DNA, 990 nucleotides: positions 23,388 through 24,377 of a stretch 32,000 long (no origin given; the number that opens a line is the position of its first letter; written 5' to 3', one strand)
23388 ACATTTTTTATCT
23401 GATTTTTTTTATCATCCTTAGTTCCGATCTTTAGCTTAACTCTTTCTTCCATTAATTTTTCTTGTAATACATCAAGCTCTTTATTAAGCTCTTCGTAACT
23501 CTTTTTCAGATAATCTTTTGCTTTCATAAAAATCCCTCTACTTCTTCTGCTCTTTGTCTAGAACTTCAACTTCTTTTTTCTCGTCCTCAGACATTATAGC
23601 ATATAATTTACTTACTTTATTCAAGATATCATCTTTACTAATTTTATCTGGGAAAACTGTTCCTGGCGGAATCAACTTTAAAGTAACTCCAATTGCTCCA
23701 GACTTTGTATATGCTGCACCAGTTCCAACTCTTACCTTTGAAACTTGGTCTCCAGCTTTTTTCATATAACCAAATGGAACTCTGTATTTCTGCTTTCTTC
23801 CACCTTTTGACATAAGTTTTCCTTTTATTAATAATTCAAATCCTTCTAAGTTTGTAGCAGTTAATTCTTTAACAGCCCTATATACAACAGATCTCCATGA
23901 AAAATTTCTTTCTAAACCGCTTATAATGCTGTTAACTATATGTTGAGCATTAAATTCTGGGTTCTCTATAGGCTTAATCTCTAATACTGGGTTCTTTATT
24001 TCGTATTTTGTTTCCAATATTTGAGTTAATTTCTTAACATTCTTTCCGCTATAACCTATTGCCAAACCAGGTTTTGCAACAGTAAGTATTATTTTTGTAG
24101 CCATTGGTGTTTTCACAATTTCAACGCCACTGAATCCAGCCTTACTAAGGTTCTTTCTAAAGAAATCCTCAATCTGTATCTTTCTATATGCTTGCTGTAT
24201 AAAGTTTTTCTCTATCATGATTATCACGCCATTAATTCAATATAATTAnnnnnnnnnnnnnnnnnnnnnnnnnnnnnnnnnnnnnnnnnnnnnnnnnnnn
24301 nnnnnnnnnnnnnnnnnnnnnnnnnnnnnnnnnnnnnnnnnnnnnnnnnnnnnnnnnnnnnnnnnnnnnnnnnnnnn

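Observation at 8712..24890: Lineage-specific lysine-rich (E)PKVEAK(K) low-complexity extensions on at least six different ribosomal proteins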

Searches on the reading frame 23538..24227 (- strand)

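Call 3: search_protein_families(library=pfam, proteins=[window:23538-24227:-])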
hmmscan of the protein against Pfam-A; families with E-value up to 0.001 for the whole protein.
window:23538-24227:- (229 aa): 2 families
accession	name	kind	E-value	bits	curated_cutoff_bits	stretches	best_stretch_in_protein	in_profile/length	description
PF07650.23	KH_2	-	7.6e-12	45.3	22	1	19-91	2-77/78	KH domain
PF00189.25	Ribosomal_S3_C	-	1.2e-08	35.7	34.1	1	103-183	3-81/83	Ribosomal protein S3, C-terminal domain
